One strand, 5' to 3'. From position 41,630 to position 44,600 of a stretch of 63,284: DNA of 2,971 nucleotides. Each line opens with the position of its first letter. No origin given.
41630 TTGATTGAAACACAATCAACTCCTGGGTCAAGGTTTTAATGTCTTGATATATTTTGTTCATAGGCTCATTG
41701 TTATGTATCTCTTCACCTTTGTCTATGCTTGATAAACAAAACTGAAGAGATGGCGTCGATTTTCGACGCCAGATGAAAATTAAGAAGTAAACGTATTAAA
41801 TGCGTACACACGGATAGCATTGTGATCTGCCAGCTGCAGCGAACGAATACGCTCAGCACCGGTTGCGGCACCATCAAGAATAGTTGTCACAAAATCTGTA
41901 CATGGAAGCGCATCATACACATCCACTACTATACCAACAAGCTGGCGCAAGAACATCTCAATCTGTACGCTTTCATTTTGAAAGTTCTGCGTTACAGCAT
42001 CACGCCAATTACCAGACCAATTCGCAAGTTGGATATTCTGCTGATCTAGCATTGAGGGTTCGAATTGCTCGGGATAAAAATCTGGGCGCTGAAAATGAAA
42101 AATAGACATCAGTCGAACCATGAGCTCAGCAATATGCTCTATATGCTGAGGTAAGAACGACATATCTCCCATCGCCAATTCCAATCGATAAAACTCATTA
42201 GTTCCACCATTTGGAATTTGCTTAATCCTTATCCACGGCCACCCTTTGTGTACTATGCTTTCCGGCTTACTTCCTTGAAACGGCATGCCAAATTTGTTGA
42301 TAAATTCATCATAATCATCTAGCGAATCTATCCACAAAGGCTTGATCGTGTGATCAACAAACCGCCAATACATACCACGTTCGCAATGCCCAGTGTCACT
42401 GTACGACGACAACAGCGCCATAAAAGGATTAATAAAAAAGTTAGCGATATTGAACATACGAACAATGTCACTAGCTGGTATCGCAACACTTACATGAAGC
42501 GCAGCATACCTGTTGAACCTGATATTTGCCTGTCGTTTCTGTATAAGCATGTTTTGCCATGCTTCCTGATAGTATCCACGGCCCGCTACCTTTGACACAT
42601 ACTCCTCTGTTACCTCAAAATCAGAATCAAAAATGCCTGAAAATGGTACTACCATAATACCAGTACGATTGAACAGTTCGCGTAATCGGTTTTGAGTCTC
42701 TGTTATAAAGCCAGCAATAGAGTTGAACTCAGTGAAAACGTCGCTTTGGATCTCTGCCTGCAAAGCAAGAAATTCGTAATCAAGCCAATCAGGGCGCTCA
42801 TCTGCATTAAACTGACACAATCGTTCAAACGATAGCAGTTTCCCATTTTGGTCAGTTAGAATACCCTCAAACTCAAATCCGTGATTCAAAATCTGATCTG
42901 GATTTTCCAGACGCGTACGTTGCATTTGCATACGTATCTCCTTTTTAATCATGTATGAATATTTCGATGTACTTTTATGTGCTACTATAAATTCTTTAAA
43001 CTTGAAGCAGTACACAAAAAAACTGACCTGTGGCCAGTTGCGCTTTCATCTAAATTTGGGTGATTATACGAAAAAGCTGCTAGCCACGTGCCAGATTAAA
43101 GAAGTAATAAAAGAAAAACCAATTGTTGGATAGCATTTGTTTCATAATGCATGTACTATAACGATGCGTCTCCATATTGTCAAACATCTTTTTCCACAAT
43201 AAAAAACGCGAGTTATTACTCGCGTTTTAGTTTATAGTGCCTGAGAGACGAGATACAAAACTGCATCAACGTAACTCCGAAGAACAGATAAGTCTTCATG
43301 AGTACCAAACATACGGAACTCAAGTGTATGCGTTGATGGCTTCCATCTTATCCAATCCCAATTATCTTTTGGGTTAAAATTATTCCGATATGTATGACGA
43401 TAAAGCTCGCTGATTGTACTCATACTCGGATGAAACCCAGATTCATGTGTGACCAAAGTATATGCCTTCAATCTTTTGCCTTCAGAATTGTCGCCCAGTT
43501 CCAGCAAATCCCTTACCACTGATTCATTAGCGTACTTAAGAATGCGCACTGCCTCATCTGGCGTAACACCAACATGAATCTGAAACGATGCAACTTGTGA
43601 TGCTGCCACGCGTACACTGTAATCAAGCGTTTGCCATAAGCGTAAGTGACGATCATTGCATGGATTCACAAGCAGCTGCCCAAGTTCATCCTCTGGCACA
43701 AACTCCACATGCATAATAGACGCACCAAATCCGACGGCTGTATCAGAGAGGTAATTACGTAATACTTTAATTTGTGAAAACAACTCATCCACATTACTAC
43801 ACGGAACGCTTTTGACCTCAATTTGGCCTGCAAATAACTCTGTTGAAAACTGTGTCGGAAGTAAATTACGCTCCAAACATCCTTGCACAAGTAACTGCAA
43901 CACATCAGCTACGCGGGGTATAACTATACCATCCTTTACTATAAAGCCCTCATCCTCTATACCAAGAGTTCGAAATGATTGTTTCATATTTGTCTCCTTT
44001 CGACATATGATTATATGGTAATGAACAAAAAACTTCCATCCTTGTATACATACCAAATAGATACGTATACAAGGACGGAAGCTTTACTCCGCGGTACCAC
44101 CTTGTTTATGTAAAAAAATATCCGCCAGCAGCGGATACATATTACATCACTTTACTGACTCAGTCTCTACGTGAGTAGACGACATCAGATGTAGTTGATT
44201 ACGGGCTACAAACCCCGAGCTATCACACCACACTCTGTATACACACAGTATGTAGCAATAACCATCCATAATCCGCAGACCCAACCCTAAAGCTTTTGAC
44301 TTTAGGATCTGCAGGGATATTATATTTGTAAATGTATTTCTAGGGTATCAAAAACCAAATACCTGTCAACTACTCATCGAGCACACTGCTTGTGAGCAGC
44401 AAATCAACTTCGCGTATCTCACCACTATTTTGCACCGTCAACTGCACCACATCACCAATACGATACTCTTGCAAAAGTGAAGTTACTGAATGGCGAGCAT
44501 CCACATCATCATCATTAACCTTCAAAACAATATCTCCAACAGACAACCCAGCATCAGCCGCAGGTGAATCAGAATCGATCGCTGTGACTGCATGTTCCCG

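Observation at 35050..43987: Same-strand cluster of three divergent GCS2 ligases, an ATP-grasp-like ligase, two paralogous M20 deacylases and an M32 carboxypeptidase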

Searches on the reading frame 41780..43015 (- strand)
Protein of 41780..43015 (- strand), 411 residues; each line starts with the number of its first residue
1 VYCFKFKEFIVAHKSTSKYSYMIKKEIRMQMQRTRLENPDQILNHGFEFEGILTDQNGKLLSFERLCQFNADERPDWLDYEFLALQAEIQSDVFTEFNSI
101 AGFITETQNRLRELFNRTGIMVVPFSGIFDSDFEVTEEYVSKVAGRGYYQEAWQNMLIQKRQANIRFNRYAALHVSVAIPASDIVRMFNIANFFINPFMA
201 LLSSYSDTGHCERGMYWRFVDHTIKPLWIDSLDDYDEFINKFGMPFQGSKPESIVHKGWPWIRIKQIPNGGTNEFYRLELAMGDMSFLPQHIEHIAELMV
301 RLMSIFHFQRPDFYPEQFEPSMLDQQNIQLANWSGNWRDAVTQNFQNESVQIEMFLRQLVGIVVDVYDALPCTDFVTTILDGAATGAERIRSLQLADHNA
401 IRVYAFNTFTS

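Call 3: search_protein_families(library=pfam, proteins=[window:41780-43015:-], max_evalue=0.1)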
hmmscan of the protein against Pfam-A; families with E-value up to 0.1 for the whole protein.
window:41780-43015:- (411 aa): 0 families

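Call 8: search_protein_families(library=ncbifam, proteins=[window:41780-43015:-], max_evalue=0.1)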
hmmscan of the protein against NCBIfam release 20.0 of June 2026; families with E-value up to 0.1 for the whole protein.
window:41780-43015:- (411 aa): 4 families
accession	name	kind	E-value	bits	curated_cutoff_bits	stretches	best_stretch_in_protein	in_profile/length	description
NF010043.0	PRK13517.1-3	equivalog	0.00049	19.1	409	1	71-204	45-169/381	glutamate--cysteine ligase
NF010039.0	PRK13515.1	equivalog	0.0053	15.5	371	1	65-240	35-207/378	carboxylate-amine ligase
TIGR02050.1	gshA_cyan_rel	subfamily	0.0096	15.3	176.4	1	46-195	3-146/287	YbdK family carboxylate-amine ligase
TIGR03583.1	EF_0837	hypoth_equivalog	0.058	12.4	432.15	1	364-406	67-110/365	amidohydrolase/deacetylase family metallohydrolase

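Call 62: search_solved_structures(query=window:41780-42952:-, max_evalue=10, show_alignments=1)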
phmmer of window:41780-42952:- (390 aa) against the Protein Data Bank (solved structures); distinct sequences matched with E-value up to 10: 0.

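Call 104: search_protein_families(library=padloc, proteins=[window:41780-42931:-], max_evalue=0.01)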
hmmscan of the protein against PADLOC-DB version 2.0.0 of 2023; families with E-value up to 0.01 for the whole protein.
window:41780-42931:- (383 aa): 0 families

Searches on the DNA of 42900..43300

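Call 53: search_rna_families(source=window, start=42900, end=43300, threshold=evalue, max_evalue=1, show_alignments=1)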
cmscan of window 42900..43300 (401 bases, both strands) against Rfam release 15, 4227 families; matches with E-value up to 1: 2.
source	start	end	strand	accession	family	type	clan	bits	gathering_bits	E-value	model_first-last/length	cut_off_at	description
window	43157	43235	+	RF02059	STnc50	Gene; sRNA;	-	26.6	55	0.019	1-84/84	no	Salmonella enterica sRNA STnc40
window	43014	43132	-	RF01859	Phe_leader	Cis-reg; leader;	-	24.3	55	0.067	1-125/125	no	Phenylalanine leader peptide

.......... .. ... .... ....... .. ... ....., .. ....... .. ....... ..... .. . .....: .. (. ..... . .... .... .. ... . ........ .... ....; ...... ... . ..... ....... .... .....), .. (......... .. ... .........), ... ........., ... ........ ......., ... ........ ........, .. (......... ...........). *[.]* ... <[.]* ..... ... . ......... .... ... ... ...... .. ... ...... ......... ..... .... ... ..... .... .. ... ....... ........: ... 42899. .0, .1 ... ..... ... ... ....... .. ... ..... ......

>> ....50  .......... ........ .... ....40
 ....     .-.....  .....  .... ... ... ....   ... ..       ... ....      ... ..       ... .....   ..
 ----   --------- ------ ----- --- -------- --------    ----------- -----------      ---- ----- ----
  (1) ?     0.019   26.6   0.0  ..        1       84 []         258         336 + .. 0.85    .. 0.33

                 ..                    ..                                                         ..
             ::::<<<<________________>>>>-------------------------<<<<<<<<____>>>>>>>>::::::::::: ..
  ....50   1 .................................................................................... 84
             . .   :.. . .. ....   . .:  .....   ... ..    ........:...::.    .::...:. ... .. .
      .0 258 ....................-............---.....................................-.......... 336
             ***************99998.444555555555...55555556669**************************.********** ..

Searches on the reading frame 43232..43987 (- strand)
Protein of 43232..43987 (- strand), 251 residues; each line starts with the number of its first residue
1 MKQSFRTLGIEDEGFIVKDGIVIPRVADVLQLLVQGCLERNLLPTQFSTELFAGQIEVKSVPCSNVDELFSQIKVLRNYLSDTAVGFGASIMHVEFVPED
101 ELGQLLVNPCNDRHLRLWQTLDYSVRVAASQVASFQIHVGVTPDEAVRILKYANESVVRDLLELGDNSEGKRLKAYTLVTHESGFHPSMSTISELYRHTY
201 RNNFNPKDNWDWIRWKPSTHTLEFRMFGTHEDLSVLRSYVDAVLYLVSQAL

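Call 3: search_protein_families(library=pfam, proteins=[window:43232-43987:-], max_evalue=0.1)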
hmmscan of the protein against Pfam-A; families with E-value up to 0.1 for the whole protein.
window:43232-43987:- (251 aa): 1 family
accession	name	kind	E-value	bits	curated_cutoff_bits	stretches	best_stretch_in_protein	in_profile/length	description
PF04107.18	GCS2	-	1.8e-07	31.2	21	1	8-150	1-143/291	Glutamate-cysteine ligase family 2(GCS2)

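Call 8: search_protein_families(library=ncbifam, proteins=[window:43232-43987:-], max_evalue=0.1)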
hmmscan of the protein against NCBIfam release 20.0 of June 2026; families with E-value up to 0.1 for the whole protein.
window:43232-43987:- (251 aa): 6 families
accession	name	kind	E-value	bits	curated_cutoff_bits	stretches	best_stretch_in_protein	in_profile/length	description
NF010041.0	PRK13517.1-1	subfamily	6.1e-10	38.9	332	1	4-152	3-146/368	glutamate--cysteine ligase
TIGR02050.1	gshA_cyan_rel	subfamily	1.4e-09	37.7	176.4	1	7-150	1-139/287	YbdK family carboxylate-amine ligase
NF010039.0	PRK13515.1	equivalog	2.7e-08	32.9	371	1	6-145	10-143/378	carboxylate-amine ligase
NF010043.0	PRK13517.1-3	equivalog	1.5e-07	30.7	409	1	6-153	11-156/381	glutamate--cysteine ligase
NF010045.0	PRK13518.1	equivalog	0.0066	15.4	395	1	5-147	12-149/360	glutamate--cysteine ligase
NF010040.1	PRK13516.1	equivalog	0.023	13.8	425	0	7-151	11-150/369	YbdK family carboxylate-amine ligase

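Call 63: search_solved_structures(query=window:43232-43987:-, max_evalue=1, show_alignments=1)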
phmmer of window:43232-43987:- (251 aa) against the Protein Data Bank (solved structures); distinct sequences matched with E-value up to 1: 4.
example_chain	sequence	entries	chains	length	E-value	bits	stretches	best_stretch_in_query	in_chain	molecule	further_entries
9h2q_B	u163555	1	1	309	0.052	16.1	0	85-127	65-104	Autophagy-related protein 16-1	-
5m2n_A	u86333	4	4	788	0.56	12.7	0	82-125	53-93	Elongator complex protein 2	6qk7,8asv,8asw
4xfv_A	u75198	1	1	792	0.56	12.7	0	82-125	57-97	Elongator complex protein 2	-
7dsu_A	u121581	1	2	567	0.93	12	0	132-217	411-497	Mbo45V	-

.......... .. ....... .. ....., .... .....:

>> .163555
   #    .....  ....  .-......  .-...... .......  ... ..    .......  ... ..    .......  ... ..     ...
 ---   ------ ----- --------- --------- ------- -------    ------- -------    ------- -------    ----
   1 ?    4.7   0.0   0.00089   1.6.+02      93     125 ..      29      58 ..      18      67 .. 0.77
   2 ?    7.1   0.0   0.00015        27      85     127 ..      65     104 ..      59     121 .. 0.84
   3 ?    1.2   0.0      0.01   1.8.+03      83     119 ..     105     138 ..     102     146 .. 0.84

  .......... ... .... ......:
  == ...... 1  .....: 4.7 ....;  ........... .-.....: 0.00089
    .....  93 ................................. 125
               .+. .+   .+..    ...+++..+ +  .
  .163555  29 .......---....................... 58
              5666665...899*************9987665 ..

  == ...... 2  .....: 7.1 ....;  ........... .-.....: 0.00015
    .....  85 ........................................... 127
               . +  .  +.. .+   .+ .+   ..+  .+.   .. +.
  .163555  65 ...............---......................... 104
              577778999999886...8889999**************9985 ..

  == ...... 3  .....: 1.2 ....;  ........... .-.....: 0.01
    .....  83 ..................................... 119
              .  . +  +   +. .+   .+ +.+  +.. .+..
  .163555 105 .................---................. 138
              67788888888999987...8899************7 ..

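Call 104: search_protein_families(library=padloc, proteins=[window:43232-43987:-], max_evalue=0.01)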
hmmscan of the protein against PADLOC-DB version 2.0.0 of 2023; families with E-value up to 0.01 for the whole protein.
window:43232-43987:- (251 aa): 0 families

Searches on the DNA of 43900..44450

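Call 6: search_rna_families(source=window, start=43900, end=44450, threshold=evalue, max_evalue=10, show_alignments=2)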
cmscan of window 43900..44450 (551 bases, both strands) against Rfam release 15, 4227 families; matches with E-value up to 10: 18.
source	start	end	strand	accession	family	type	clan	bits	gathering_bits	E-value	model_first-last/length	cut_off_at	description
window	44068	44237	-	RF00230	T-box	Cis-reg; leader;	-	39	93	3.3e-07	1-219/219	no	T-box leader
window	44029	44085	-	RF04147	MIR6224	Gene; miRNA;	-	31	171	0.00034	1-176/176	no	MIR6224 microRNA precursor family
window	44029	44083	-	RF04154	mir-1277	Gene; miRNA;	-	25.8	81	0.016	1-78/78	no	mir-1277 microRNA precursor family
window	44029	44085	-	RF04205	MIR2606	Gene; miRNA;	-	23.6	139.7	0.42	1-165/165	no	MIR2606 microRNA precursor family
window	44031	44084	-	RF04238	mir-4012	Gene; miRNA;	-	23.5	80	0.031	1-63/63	no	mir-4012 microRNA precursor family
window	44027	44087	+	RF01666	rox2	Cis-reg;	-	23.1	55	0.17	1-71/71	no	Drosophila rox2 ncRNA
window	44029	44085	-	RF04161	mir-3688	Gene; miRNA;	-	22.3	84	0.056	16-73/88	no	mir-3688 microRNA precursor family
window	44024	44090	-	RF03477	MIR862_2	Gene; miRNA;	-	21.7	71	0.12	1-90/90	no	MIR862_2 microRNA precursor family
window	44032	44082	-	RF04099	MIR837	Gene; miRNA;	-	21.6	117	0.093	1-122/122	no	MIR837 microRNA precursor family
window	44026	44088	-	RF04291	mir-368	Gene; miRNA;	CL00149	21.4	58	0.15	1-72/72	no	mir-368 microRNA precursor family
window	44033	44081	-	RF03747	mir-4536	Gene; miRNA;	-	19.9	76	0.62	1-88/88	no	mir-4536 microRNA precursor family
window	44031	44085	+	RF04154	mir-1277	Gene; miRNA;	-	17.6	81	2.3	1-78/78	no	mir-1277 microRNA precursor family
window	43977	44074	-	RF02309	TtnuHACA1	Gene; snRNA; snoRNA; HACA-box;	-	16.6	100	3.9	1-113/113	no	Tetrahymena snoRNA TtnuHACA1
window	43985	44079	+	RF02822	Srn266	Gene; sRNA;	-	15.8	63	7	1-112/112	no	Streptococcus RNA 266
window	44030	44084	+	RF04099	MIR837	Gene; miRNA;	-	14.6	117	6.8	1-122/122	no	MIR837 microRNA precursor family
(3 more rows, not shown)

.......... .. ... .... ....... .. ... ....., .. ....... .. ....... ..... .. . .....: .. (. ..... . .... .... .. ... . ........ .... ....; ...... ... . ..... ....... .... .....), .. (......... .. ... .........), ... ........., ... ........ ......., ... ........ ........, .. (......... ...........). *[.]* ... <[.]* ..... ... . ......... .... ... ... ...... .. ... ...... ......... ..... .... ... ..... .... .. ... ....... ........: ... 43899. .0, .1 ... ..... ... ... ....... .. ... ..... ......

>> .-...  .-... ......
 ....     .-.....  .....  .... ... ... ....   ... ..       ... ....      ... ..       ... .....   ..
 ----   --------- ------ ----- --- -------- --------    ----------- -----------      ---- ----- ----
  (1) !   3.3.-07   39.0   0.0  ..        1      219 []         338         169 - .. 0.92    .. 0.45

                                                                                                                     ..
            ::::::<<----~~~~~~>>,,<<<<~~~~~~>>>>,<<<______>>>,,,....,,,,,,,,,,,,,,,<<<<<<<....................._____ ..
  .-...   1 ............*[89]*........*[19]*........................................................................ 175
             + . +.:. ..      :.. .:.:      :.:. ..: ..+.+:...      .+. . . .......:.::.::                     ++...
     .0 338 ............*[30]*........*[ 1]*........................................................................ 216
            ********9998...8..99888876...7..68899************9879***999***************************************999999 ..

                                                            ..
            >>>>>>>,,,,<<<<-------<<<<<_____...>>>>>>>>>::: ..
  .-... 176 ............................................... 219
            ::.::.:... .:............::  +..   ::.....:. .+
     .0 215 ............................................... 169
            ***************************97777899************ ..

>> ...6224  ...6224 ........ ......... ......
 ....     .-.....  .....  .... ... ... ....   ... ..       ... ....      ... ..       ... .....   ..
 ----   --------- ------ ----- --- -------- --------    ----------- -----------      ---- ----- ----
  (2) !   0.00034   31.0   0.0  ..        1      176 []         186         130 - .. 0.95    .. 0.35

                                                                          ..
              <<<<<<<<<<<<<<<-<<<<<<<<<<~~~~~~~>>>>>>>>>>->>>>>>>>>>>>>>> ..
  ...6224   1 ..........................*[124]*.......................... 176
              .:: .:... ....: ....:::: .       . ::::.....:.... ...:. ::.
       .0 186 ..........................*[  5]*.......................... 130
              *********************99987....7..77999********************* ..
